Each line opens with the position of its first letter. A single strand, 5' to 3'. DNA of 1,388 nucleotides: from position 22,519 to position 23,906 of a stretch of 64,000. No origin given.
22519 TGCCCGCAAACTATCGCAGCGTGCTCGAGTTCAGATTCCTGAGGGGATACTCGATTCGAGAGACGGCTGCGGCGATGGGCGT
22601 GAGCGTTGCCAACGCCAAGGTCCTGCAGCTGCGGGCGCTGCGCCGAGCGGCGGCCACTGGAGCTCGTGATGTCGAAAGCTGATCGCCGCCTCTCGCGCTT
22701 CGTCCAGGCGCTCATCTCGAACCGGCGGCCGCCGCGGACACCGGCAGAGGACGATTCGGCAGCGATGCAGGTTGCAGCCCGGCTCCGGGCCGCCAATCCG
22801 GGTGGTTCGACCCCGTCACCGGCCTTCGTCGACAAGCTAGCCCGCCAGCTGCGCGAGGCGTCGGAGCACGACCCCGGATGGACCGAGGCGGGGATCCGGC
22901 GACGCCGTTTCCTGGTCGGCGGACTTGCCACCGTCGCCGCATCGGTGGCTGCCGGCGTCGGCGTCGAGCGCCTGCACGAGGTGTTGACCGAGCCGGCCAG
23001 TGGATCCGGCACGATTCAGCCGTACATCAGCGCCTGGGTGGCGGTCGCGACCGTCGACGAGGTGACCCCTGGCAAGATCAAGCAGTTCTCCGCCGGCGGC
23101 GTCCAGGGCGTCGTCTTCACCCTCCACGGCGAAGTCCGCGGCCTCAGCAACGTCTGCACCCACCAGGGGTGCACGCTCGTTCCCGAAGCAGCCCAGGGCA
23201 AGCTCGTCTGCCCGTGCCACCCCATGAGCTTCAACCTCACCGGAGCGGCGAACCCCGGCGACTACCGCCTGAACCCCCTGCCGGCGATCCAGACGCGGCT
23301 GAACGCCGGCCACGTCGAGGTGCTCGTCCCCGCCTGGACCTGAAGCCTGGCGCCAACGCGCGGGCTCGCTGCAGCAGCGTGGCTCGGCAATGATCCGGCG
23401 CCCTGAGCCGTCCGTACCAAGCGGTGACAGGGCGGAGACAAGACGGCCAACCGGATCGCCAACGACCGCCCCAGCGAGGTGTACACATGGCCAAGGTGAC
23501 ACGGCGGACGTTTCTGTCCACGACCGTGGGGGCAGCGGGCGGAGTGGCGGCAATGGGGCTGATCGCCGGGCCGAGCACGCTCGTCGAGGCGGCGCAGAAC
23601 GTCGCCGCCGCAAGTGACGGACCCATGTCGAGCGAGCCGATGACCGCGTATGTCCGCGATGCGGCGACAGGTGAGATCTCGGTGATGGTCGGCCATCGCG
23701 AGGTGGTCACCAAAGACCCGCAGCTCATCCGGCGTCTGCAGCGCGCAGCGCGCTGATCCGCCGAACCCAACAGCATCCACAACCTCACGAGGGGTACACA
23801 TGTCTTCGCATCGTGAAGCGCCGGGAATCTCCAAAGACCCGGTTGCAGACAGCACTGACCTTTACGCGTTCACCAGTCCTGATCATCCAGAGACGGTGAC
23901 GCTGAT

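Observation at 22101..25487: ECF sigma factor operon with a Rieske-domain anti-sigma candidate, a small Tat-signal protein and DUF4331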

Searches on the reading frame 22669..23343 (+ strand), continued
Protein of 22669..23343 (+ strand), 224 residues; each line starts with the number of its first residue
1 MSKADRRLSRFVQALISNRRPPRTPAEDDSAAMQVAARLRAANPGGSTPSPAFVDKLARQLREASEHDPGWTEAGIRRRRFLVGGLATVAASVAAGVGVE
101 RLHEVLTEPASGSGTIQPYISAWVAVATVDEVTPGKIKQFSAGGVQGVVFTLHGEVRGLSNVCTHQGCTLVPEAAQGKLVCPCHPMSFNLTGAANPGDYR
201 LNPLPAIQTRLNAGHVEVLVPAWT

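Call 79: fold_search(model_id=the predicted structure, library=pdb)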
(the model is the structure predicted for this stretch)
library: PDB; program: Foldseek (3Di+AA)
matches with E <= 10: 654; with E <= 0.001: 196
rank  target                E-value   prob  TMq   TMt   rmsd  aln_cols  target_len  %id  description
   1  8hn2_A                6.1e-09  1.00  0.40  0.77   3.9       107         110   25  Selenomethionine-labelled soluble domain of Rieske iron-sulfur protein from chlorobaculum tepidum (released 2023-07-05)
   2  3gce                  1.5e-07  1.00  0.37  0.71   3.2       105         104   26  Ferredoxin of carbazole 1,9a-dioxygenase from Nocardioides aromaticivorans IC177 (released 2009-09-15)
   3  5bok                  2.9e-07  1.00  0.36  0.70   2.8       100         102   22  Ferredoxin component of 3-nitrotoluene dioxygenase from Diaphorobacter sp. strain DS2 (released 2016-07-27)
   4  7qrm_L                3.2e-07  1.00  0.36  0.47  20.6       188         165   20  Cryo-EM structure of catalytically active Spinacia oleracea cytochrome b6f in complex with endogenous plastoquinones a (released 2023-01-25)
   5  7zyv_D                4.4e-07  1.00  0.36  0.47  21.7       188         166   20  Cryo-EM structure of catalytically active Spinacia oleracea cytochrome b6f in complex with endogenous plastoquinones a (released 2023-01-25)
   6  6rqf_D                4.4e-07  1.00  0.37  0.45  22.7       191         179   21  3.6 Angstrom cryo-EM structure of the dimeric cytochrome b6f complex from Spinacia oleracea with natively bound thylak (released 2019-11-13)
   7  5cxm_A                6.2e-07  1.00  0.38  0.82   2.3        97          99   27  Crystal structure of the cyanobacterial plasma membrane Rieske protein PetC3 from Synechocystis PCC 6803 (released 2016-08-03)
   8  7qrm_D                6.9e-07  1.00  0.36  0.46  21.9       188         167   21  Cryo-EM structure of catalytically active Spinacia oleracea cytochrome b6f in complex with endogenous plastoquinones a (released 2023-01-25)
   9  2yvj_B                1.1e-06  1.00  0.36  0.70   2.8       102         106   24  Crystal structure of the ferredoxin-ferredoxin reductase (BPHA3-BPHA4)complex (released 2007-10-23)
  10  8jng                  1.2e-06  1.00  0.35  0.50   3.7       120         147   28  Methanesulfonate monooxygenase ferredoxin subunit of PBS-PSII-PSI-LHCs from Porphyridium purpureum. (released 2023-08-02)
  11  2e4q_C                1.2e-06  1.00  0.35  0.67   3.3       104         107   25  Crystal structure of BphA3 (reduced form) (released 2007-10-16)
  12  7buh                  1.3e-06  1.00  0.36  0.64   2.9       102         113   20  Reduced ferredoxin of carbazole 1,9a-dioxygenase (released 2021-04-07)
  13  6y9d_A                2.0e-06  1.00  0.40  0.26   2.9       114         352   21  Crystal structure of the quaternary ammonium Rieske monooxygenase CntA in complex with substrate L-Carnitine (released 2020-11-18)
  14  8ed4_H                2.1e-06  1.00  0.38  0.62   2.3       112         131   21  Structure of the complex between the arsenite oxidase and its native electron acceptor cytochrome c552 from Pseudorhiz (released 2023-04-12)
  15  8r3a_B                2.1e-06  1.00  0.40  0.64   3.7       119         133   22  NT-26 Arsenite oxidase B F108C-G123C (released 2025-05-21)
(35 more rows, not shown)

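Call 90: search_protein_families(library=pfam, proteins=[L024:573-1034:+, L024:1063-1437:+, L017:1744-2157:+, L029:3681-4154:+, L002:4982-5446:+, L023:3903-4397:+, L018:3268-4266:-, L017:4386-5054:+, L002:3887-4798:+], max_evalue=0.01)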
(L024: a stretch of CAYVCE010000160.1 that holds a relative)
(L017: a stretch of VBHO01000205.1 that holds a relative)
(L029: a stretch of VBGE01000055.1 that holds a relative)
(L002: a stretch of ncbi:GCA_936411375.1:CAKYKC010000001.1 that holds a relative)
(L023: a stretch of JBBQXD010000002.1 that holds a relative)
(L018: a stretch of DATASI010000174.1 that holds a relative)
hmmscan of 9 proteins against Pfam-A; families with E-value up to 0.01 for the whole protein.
L024:573-1034:+ (153 aa): 2 families
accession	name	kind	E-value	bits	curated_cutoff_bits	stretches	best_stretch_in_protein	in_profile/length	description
PF00127.26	Copper-bind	-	5.3e-10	40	21.2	1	75-151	13-98/99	Copper binding proteins, plastocyanin/azurin family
PF13473.12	Cupredoxin_1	-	7.9e-08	32.7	27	1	60-151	16-104/104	Cupredoxin-like domain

L024:1063-1437:+ (124 aa): 3 families
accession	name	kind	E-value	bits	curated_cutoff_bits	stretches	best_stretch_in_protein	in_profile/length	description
PF13473.12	Cupredoxin_1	-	2.1e-08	34.6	27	1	31-122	13-104/104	Cupredoxin-like domain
PF00127.26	Copper-bind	-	6.5e-08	33.3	21.2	1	49-122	13-96/99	Copper binding proteins, plastocyanin/azurin family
PF19407.5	DUF5979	-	0.0018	19.3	25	1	33-94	30-93/104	Domain of unknown function (DUF5979)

L017:1744-2157:+ (137 aa): 2 families
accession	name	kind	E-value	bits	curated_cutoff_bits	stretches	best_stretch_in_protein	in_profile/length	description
PF00127.26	Copper-bind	-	4.5e-07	30.6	21.2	1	63-135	13-98/99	Copper binding proteins, plastocyanin/azurin family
PF13473.12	Cupredoxin_1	-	1.4e-06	28.7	27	1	62-135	30-104/104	Cupredoxin-like domain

L029:3681-4154:+ (157 aa): 2 families
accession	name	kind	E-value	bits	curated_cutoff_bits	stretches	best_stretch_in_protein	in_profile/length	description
PF07452.17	CHRD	-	0.00012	23.4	24.1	1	56-137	18-104/117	CHRD domain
PF00080.25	Sod_Cu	-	0.0093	16.8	28.9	0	59-94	3-41/133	Copper/zinc superoxide dismutase (SODC)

L002:4982-5446:+ (154 aa): 1 family
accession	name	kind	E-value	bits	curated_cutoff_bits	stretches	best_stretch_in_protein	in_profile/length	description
PF07452.17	CHRD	-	7.7e-07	30.4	24.1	1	50-133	16-104/117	CHRD domain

L023:3903-4397:+ (164 aa): 3 families
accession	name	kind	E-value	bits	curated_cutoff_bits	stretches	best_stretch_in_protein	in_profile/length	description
PF01590.32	GAF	-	1.3e-13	52.1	22.4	1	30-158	2-130/133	GAF domain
PF13185.12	GAF_2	-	3.7e-13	50.3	28.6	1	31-158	5-132/136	GAF domain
PF13492.12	GAF_3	-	0.005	17.7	27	1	49-158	20-124/129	GAF domain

L018:3268-4266:- (332 aa): 14 families
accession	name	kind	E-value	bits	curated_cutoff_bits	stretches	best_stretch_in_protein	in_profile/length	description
PF07992.20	Pyr_redox_2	-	1.2e-54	186.1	26.1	1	7-295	1-290/291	Pyridine nucleotide-disulphide oxidoreductase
PF13738.12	Pyr_redox_3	-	3.4e-27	95.9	30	2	57-279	76-305/305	Pyridine nucleotide-disulphide oxidoreductase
PF00070.33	Pyr_redox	-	4.6e-19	69.1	22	1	148-221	2-81/82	Pyridine nucleotide-disulphide oxidoreductase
PF01266.30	DAO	-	3e-10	40.6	27.9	2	8-42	1-37/353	FAD dependent oxidoreductase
PF00890.30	FAD_binding_2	-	2.9e-09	37.1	20.4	1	8-229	1-190/414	FAD binding domain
PF03486.20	HI0933_like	-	3.1e-08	33.8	50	1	8-40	2-34/244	HI0933-like protein Rossmann domain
PF13450.12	NAD_binding_8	-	1.4e-06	28.9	21.9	1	11-64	1-51/68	NAD(P)-binding Rossmann-like domain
PF01946.23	Thi4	-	1.9e-06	27.7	26.2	1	6-42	17-55/235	Thi4 family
PF12831.13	FAD_oxidored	-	2.6e-06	27.4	27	1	8-44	1-38/416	FAD dependent oxidoreductase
PF01494.25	FAD_binding_3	-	4.6e-06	26.5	22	1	7-38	2-33/349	FAD binding domain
PF05834.18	Lycopene_cycl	-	0.0001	21.9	23.4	0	8-38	1-33/380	Lycopene cyclase protein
PF01134.28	GIDA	-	0.00011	21.8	22.1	1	8-44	1-29/391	Glucose inhibited division protein A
PF13454.12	NAD_binding_9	-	0.00029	21.3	21.8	0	65-113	103-153/155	FAD-NAD(P)-binding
PF13434.12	Lys_Orn_oxgnase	-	0.0056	16.3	21.3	0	73-178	112-223/339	L-lysine 6-monooxygenase/L-ornithine 5-monooxygenase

L017:4386-5054:+ (222 aa): 1 family
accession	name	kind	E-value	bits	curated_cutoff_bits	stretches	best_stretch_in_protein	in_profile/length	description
PF07681.17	DoxX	-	0.00065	20.7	23.6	1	39-111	7-63/85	DoxX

L002:3887-4798:+ (303 aa): 1 family
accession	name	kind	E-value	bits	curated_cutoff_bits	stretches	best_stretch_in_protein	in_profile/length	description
PF14257.11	DUF4349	-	1.6e-53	181.7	27.7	1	75-289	2-213/213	Domain of unknown function (DUF4349)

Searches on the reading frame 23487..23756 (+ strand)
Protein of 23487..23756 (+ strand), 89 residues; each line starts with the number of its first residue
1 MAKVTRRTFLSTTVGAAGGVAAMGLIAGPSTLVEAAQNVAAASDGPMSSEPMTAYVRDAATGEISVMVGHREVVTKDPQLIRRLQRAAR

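Call 3: search_protein_families(library=pfam, proteins=[window:23487-23756:+], max_evalue=0.1)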
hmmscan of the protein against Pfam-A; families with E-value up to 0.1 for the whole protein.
window:23487-23756:+ (89 aa): 2 families
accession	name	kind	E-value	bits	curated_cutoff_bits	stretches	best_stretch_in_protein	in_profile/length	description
PF22288.1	DUF6963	-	0.0028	17.7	27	1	11-71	46-104/217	Domain of unknown function (DUF6963)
PF10518.14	TAT_signal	-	0.033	14.6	22.7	1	3-24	1-21/21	TAT (twin-arginine translocation) pathway signal sequence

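Call 4: search_protein_families(library=ncbifam, proteins=[window:23487-23756:+], max_evalue=0.1)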
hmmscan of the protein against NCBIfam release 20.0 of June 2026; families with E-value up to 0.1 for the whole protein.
window:23487-23756:+ (89 aa): 2 families
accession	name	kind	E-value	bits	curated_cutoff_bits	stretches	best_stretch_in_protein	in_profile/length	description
TIGR01409.1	TAT_signal_seq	domain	0.016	15.6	16.7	1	4-30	1-25/29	twin-arginine translocation signal domain-containing protein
NF047833.1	TyroCdyMelC1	equivalog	0.016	15.4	120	1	1-38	1-38/127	apotyrosinase chaperone MelC1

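Call 92: search_protein_families(library=pfam, proteins=[window:23487-23756:+], max_evalue=0.1)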
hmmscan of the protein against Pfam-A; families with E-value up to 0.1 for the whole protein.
window:23487-23756:+ (89 aa): 2 families
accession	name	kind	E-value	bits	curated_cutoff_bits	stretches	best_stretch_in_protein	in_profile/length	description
PF22288.1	DUF6963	-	0.0028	17.7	27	1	11-71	46-104/217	Domain of unknown function (DUF6963)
PF10518.14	TAT_signal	-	0.033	14.6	22.7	1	3-24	1-21/21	TAT (twin-arginine translocation) pathway signal sequence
